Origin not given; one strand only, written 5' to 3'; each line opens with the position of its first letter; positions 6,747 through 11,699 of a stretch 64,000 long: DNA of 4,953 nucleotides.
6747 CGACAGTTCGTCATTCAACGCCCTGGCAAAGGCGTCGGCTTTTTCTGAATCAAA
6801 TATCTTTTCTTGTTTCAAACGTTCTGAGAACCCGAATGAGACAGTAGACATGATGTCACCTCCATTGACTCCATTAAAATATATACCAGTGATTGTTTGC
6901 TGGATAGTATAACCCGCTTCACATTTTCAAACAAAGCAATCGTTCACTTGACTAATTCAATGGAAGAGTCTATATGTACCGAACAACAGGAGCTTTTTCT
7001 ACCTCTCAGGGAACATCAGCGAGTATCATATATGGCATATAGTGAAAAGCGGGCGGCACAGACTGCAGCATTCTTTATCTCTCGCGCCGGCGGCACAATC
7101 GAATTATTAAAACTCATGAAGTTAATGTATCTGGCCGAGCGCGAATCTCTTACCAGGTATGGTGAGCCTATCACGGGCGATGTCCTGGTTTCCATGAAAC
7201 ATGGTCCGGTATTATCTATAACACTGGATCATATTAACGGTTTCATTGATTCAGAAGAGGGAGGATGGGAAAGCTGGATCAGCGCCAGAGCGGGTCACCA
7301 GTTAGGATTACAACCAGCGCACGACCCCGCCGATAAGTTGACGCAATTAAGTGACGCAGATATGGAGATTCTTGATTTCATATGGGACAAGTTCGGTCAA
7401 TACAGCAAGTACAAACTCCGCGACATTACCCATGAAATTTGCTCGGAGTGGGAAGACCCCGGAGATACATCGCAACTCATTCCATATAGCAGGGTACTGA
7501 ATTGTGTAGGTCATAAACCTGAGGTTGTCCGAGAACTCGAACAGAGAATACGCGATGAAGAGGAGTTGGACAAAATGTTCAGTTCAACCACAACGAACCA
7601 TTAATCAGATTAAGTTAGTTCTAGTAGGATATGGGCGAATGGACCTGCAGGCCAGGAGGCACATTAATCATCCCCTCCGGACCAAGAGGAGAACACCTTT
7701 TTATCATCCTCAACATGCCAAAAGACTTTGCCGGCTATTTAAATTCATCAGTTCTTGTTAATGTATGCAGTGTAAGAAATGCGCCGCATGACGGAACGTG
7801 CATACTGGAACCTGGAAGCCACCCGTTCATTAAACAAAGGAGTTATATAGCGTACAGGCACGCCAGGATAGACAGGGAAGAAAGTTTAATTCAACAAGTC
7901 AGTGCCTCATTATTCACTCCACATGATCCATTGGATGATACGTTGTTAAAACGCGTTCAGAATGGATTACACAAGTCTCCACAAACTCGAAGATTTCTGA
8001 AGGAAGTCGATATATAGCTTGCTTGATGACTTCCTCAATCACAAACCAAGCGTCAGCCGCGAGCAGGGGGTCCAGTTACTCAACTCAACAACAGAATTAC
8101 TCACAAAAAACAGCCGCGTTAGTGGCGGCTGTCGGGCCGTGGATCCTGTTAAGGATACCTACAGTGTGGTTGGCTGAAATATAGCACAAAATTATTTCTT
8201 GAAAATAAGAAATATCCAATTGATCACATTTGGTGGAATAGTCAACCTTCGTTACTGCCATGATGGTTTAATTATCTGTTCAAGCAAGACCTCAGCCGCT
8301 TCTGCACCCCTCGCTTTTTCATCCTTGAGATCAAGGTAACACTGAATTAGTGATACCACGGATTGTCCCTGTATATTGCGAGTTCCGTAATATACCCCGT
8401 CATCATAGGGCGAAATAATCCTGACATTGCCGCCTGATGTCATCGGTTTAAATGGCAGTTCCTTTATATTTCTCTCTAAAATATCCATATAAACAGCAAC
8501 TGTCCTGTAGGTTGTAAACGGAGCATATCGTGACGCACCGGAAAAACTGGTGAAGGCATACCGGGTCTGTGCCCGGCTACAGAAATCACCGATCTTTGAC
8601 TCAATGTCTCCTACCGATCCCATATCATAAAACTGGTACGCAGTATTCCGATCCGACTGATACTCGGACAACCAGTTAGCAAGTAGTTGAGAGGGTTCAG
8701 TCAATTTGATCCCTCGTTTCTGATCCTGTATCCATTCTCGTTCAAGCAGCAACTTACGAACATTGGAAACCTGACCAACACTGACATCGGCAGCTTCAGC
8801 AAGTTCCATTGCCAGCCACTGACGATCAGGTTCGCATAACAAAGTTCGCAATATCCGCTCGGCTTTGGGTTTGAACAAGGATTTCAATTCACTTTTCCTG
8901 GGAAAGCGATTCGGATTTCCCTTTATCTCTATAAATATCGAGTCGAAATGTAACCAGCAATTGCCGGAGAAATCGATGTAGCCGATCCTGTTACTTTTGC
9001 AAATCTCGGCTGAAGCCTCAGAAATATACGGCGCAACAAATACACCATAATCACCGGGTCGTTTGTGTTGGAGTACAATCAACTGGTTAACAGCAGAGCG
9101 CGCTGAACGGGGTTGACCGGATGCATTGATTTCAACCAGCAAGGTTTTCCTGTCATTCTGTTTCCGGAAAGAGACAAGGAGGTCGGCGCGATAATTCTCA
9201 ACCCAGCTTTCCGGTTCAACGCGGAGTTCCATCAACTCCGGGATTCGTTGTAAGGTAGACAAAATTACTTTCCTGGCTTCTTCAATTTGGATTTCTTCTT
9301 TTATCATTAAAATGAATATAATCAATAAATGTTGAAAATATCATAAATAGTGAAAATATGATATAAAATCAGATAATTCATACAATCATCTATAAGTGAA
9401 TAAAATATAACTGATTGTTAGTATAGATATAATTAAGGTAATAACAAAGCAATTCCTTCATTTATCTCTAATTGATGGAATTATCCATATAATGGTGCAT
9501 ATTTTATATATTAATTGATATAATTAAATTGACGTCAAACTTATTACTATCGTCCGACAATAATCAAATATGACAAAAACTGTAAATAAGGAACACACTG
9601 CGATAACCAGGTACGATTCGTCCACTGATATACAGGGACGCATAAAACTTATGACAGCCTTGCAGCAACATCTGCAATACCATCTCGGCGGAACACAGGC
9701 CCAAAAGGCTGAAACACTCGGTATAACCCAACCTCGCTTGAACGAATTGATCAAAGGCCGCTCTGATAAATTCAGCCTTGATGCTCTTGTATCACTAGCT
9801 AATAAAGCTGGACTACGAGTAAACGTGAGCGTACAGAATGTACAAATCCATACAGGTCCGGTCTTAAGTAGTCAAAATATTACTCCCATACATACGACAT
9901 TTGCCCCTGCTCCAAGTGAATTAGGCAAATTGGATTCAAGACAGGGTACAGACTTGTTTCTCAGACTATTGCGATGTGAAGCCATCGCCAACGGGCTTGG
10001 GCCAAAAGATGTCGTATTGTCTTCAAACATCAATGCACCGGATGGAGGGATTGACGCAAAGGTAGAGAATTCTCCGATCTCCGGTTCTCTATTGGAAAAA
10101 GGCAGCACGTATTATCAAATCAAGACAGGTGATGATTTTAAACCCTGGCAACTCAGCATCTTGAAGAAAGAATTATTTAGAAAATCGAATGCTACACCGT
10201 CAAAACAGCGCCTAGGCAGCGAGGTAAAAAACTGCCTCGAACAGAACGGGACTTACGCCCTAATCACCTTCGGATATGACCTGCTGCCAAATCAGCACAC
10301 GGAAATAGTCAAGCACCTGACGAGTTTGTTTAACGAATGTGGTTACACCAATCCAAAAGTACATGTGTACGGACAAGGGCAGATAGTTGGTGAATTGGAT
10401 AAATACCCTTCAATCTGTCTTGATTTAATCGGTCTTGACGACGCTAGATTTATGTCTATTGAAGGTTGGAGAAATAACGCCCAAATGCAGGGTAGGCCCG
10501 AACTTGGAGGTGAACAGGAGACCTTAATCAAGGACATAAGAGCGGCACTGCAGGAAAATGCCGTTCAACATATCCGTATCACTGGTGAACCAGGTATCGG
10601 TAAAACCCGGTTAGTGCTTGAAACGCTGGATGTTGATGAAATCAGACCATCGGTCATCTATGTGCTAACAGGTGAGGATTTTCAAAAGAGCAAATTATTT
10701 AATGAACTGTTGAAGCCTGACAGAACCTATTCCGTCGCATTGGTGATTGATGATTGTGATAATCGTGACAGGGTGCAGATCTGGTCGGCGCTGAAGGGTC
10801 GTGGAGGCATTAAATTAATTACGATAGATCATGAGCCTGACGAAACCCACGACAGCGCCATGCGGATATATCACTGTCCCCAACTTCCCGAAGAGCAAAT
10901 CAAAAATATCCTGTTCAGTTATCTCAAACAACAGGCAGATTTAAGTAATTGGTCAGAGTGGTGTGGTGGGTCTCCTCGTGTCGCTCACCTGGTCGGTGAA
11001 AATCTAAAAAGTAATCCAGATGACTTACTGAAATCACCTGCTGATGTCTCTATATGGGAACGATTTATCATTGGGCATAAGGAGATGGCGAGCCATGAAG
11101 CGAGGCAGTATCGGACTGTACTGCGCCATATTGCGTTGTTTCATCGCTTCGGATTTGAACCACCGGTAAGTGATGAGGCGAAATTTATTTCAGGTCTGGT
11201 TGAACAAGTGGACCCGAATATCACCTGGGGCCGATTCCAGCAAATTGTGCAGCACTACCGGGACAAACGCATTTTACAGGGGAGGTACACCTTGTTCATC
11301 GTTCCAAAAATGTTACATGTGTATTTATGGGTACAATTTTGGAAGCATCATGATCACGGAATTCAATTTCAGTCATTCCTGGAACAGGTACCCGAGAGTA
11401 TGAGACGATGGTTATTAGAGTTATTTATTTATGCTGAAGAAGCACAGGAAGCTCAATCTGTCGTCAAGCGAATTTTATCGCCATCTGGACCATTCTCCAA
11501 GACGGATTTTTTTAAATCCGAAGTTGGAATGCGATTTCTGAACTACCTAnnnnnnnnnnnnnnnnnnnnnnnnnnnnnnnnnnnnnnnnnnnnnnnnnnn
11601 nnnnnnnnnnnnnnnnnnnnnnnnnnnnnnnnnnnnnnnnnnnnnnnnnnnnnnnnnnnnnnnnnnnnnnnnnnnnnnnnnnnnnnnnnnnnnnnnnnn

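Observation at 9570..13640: Giant HTH + Mrr-like nuclease + STAND NTPase + helical-array protein: candidate Avs-like antiviral sensor with a fused antitoxin-type HTH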

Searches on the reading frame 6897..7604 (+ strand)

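Call 3: search_protein_families(library=pfam, proteins=[window:6897-7604:+], max_evalue=0.1)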
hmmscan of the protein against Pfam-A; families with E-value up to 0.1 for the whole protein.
window:6897-7604:+ (235 aa): 1 family
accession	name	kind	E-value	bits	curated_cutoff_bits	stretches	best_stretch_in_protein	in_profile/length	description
PF13274.11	SocA_Panacea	-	6.2e-26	92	25.7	1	73-185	1-112/113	Antitoxin SocA-like, Panacea domain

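Call 4: search_protein_families(library=padloc, proteins=[window:6897-7604:+], max_evalue=0.1)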
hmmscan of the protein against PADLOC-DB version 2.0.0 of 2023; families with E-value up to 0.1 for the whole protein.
window:6897-7604:+ (235 aa): 0 families

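Call 5: search_protein_families(library=ncbifam, proteins=[window:6897-7604:+], max_evalue=0.1)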
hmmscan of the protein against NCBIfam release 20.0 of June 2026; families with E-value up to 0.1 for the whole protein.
window:6897-7604:+ (235 aa): 1 family
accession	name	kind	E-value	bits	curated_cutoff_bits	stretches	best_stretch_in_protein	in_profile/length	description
NF047745.1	SocA_antitoxin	equivalog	0.0008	19.1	190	1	63-185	16-129/176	type VI toxin-antitoxin system SocA family antitoxin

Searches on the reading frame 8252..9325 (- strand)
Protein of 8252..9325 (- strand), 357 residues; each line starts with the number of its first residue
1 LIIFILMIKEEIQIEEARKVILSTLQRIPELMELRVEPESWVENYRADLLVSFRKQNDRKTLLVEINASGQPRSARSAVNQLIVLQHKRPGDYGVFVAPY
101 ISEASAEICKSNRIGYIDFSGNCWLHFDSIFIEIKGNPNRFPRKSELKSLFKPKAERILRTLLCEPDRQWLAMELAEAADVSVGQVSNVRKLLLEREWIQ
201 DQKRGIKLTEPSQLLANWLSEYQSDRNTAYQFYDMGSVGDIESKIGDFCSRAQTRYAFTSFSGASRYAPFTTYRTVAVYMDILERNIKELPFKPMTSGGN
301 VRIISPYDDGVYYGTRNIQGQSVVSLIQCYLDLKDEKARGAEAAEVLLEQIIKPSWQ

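Call 3: search_protein_families(library=pfam, proteins=[window:8252-9325:-], max_evalue=0.1)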
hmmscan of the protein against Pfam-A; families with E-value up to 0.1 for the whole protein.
window:8252-9325:- (357 aa): 2 families
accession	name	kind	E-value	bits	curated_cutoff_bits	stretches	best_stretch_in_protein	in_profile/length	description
PF09952.14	AbiEi_2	-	2.7e-09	37.9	21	1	207-352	1-142/143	Transcriptional regulator, AbiEi antitoxin, Type IV TA system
PF24026.1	DUF7337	-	0.0003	21.3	30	1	39-68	24-53/61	Family of unknown function (DUF7337)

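Call 4: search_protein_families(library=padloc, proteins=[window:8252-9325:-], max_evalue=0.1)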
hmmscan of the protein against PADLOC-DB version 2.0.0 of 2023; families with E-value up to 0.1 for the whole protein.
window:8252-9325:- (357 aa): 2 families
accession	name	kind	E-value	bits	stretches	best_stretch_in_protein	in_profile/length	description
PDLC04368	PDC-M05A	-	0.00019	19.3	1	147-205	7-65/201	-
PDLC04369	PDC-M05A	-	0.0067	14.1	1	157-191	17-51/201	-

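Call 5: search_protein_families(library=ncbifam, proteins=[window:8252-9325:-], max_evalue=0.1)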
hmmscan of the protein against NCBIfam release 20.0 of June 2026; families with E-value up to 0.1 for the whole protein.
window:8252-9325:- (357 aa): 1 family
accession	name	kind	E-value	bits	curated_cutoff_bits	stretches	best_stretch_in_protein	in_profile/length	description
NF041413.1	ArsR_Rv2640c_fam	equivalog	0.055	13.9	155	1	147-208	36-97/118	Rv2640c family ArsR-like transcriptional regulator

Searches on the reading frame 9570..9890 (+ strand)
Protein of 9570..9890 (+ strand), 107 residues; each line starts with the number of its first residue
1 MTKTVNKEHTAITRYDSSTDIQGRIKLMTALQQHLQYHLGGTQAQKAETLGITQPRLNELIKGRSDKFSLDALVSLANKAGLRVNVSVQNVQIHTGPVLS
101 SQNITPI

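Call 41: search_protein_families(library=pfam, proteins=[window:9570-9890:+], max_evalue=1)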
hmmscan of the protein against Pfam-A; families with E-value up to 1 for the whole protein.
window:9570-9890:+ (107 aa): 8 families
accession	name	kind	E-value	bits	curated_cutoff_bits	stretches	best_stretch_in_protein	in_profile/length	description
PF13744.12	HTH_37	-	2.3e-13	50.2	27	1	20-88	12-79/80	Helix-turn-helix domain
PF01381.28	HTH_3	-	0.00081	19.8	23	1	38-81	7-49/55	Helix-turn-helix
PF06186.16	DUF992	-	0.048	13.9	22.7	1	32-93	85-142/143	Protein of unknown function (DUF992)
PF25496.1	URGCP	-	0.056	13.2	27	1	22-92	218-289/299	Up-regulator of cell proliferation-like domain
PF13560.12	HTH_31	-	0.12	13.2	27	1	40-81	14-55/64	Helix-turn-helix domain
PF15943.11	YdaS_toxin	-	0.13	12.5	30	1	41-65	9-33/65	Bacterial toxin YdaS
PF12844.13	HTH_19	-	0.16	12.4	30.2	1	38-82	10-53/64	Helix-turn-helix domain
PF10501.15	Ribosomal_L50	-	0.19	12.3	25.1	1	20-94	36-107/109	Ribosomal subunit 39S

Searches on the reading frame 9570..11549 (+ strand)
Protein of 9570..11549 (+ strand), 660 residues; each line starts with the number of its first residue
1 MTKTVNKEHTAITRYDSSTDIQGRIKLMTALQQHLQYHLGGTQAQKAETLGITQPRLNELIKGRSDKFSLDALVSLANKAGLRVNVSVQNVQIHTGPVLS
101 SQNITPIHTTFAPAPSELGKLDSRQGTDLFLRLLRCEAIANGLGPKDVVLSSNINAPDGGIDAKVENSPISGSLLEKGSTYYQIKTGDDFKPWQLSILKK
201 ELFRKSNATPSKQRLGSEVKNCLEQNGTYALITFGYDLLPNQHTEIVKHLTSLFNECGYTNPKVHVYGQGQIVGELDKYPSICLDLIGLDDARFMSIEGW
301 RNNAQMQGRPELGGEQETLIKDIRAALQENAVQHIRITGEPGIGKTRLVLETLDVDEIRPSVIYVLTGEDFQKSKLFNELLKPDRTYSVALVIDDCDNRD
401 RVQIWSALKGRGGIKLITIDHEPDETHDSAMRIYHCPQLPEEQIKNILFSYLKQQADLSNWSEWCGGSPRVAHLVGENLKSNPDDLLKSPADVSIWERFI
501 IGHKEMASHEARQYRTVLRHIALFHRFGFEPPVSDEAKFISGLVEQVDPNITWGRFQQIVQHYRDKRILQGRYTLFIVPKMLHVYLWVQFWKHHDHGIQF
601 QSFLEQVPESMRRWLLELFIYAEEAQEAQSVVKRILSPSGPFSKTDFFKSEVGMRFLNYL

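Call 27: find_related_loci(query=A1, collection=genome_contigs, flank=10000)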
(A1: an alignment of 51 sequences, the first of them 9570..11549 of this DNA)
Query A1 (660 aa) in genome_contigs; peptide patterns used: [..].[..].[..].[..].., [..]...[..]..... (x = any residue, [..] = any of these).
243 stretches matched a pattern; 90 encode a relative of the query (tblastn E <= 1e-3); the best 80 are kept; 80 distinct loci.
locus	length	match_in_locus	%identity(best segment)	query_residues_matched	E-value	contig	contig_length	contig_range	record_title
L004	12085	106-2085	80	1-660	0e+0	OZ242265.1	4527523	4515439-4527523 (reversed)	MAG: Gammaproteobacteria bacterium isolate e770b403-878d-4ab6-9ba2-f911db374a53 genome assembly, chromosome: 1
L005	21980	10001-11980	80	1-660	0e+0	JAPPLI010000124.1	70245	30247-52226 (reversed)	MAG: Gammaproteobacteria bacterium isolate RHO3_bin_19 NODE_886_length_70245_cov_53.831785, whole genome shotgun sequenc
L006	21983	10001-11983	76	1-660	0e+0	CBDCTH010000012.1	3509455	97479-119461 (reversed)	MAG: Gammaproteobacteria bacterium isolate a8af13e8-0241-4292-a4be-8c867e9427f0 genome assembly, contig: contig_12, whol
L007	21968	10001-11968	71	4-660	0e+0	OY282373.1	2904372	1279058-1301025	MAG: uncultured Nitrospirales bacterium genome assembly, chromosome: 1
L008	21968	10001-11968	70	4-660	0e+0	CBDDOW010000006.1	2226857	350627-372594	MAG: Nitrospirales bacterium isolate 0b37e4ec-b941-4f54-8453-c20577e00895 genome assembly, contig: contig_6, whole genom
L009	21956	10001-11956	70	4-660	0e+0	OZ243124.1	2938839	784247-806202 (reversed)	MAG: Nitrospirales bacterium isolate 0e0ef677-6dc8-49ba-883f-7fd47c8f42f7 genome assembly, chromosome: 1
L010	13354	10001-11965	69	5-660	0e+0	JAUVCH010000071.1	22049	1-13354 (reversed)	MAG: Gammaproteobacteria bacterium isolate CSMAG_266 CSMAG_266_k141_4263531_length_22049_cov_9.0000, whole genome shotgu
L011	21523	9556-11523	70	4-660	0e+0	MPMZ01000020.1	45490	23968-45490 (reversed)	MAG: Nitrospira sp. bin75 NODE_1362_length_45490_cov_12.9257_ID_2723, whole genome shotgun sequence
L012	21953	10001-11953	71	4-660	0e+0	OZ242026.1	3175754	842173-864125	MAG: Nitrospirales bacterium isolate ad4af3c8-44ab-4a5f-8523-14f9326d4af7 genome assembly, chromosome: 1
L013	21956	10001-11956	70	4-660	0e+0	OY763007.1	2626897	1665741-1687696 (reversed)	MAG: Nitrospirales bacterium isolate d9641d0a-9015-4cc2-bf8e-6a264f466c72 genome assembly, chromosome: 1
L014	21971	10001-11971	69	4-660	0e+0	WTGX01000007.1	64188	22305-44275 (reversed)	MAG: Nitrospira sp. isolate CO36405bin_1 NODE_115_length_64188_cov_314.665289, whole genome shotgun sequence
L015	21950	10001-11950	69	4-660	0e+0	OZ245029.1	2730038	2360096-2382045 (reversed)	MAG: Nitrospirales bacterium isolate 388c807a-7da8-408b-ad08-f544d289470f genome assembly, chromosome: 1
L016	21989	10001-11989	68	1-660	0e+0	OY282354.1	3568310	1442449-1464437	MAG: uncultured Gammaproteobacteria bacterium isolate b1fdf0bb-5270-493a-8425-87954a876b58 genome assembly, chromosome:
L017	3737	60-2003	69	4-660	0e+0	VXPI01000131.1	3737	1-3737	MAG: Gammaproteobacteria bacterium isolate SB0662_bin_52 NODE_13837_length_3737_cov_27.659967, whole genome shotgun sequ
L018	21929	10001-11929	65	17-660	0e+0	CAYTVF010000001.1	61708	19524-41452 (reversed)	MAG TPA_asm: uncultured Desulfopila sp. isolate SRP011637_co1_26 genome assembly, contig: NODE_67_length_61708_cov_63.04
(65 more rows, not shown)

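Call 28: predict_structure(alignment_id=A1)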
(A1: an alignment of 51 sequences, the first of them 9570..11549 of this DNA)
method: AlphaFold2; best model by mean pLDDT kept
length: 660 residues; sequences in the alignment: 51
mean_pLDDT: 78.8   pTM: 0.68
mean pLDDT of the five models: 78.8, 77.1, 76.5, 71.2, 70.1
residues with pLDDT >= 90: 133; 70-90: 407; 50-70: 77; < 50: 43
segments of 3 or more residues with pLDDT < 50: 1-18, 86-107, 341-343
pLDDT, mean of each block of 10 residues (from residue 1): 30 38 78 74 80 87 82 79 52 35 41 79 90 91 82 74 79 81 89 91 89 90 93 87 94 95 91 89 79 79 70 83 86 84 72 89 88 89 88 86 90 89 69 85 86 82 81 82 83 79 76 88 75 74 90 89 77 62 81 66 80 77 74 73 71 73
secondary structure, 60 per line:
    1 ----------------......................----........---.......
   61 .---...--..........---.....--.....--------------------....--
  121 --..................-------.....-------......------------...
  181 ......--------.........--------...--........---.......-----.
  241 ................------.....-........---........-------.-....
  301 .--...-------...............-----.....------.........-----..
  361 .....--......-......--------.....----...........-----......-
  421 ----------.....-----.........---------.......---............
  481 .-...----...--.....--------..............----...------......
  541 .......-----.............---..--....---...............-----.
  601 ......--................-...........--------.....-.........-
elements in order: H17-38 H43-50 H54-61 H70-79 E83-87 E90-94 H115-118 H123-140 E148-152 E160-165 E178-186 H195-203 H217-224 E228-234 H240-256 E263-267 H269-276 H280-287 H297-301 H314-328 E334-338 H345-353 E362-365 H368-373 H375-380 E389-393 H398-408 E414-419 E431-435 H441-449 H459-465 H469-481 H495-499 H508-521 E526-528 H535-547 H553-565 E573-576 H580-594 H600-606 H609-624 H626-636 H645-649 H651-659

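Call 31: fold_search(model_id=the predicted structure, library=pdb)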
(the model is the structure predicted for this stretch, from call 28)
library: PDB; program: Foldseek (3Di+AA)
matches with E <= 10: 788; with E <= 0.001: 58
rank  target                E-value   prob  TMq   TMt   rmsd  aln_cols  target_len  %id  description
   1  9ria_A                1.8e-06  1.00  0.20  0.16  24.6       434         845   13  Cryo-EM structure of tomato NRC3-AVRcap1b complex (released 2025-07-23)
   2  4m9s_B                3.3e-06  1.00  0.22  0.27  18.3       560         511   10  crystal structure of CED-4 bound CED-3 fragment (released 2013-10-23)
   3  9ri9_B                5.1e-06  1.00  0.24  0.19  24.9       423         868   15  Cryo-EM structure of the tomato NRC3 hexameric resistosome (released 2025-07-23)
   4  9ria_B                5.6e-06  1.00  0.22  0.18  24.4       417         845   14  Cryo-EM structure of tomato NRC3-AVRcap1b complex (released 2025-07-23)
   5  9fp6_A                5.9e-06  1.00  0.23  0.21  26.6       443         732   12  Structure of the NbNRC2 hexameric resistosome (released 2024-07-03)
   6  7jgr_G                8.3e-06  1.00  0.22  0.36  13.9       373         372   16  Structure of Drosophila ORC bound to DNA (84 bp) and Cdc6 (released 2020-09-09)
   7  9cc8_A                9.1e-06  1.00  0.20  0.17  26.8       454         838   11  Hexameric state of the NRC4 resistosome (released 2024-09-11)
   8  9cc9_G                1.2e-05  1.00  0.25  0.20  27.9       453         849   11  Dodecameric state of the NRC4 resistosome (released 2024-09-11)
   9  5uj7_D                1.5e-05  1.00  0.20  0.31  14.8       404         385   10  Structure of the active form of human Origin Recognition Complex ATPase motor module, complex subunitS 1, 4, 5 (released 2017-02-08)
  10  9ria_C                1.6e-05  1.00  0.20  0.17  24.4       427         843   13  Cryo-EM structure of tomato NRC3-AVRcap1b complex (released 2025-07-23)
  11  7jpo_D                1.9e-05  1.00  0.19  0.28  16.5       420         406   10  ORC-O1AAA: Human Origin Recognition Complex (ORC) with dynamic/unresolved ORC2 WH (released 2020-09-02)
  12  7wbu                  3.7e-05  1.00  0.27  0.21   8.8       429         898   14  Cryo-EM structure of bovine NLRP9 (released 2022-04-06)
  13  8dgf_A                5.5e-05  1.00  0.27  0.15  16.2       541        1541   11  Avs4 bound to phage PhiV-1 portal (released 2022-08-03)
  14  6mfv_A                6.4e-05  1.00  0.25  0.26  11.6       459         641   13  Crystal structure of the Signal Transduction ATPase with Numerous Domains (STAND) protein with a tetratricopeptide rep (released 2019-02-20)
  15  4m9s_A                7.7e-05  1.00  0.23  0.29  16.8       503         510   10  crystal structure of CED-4 bound CED-3 fragment (released 2013-10-23)
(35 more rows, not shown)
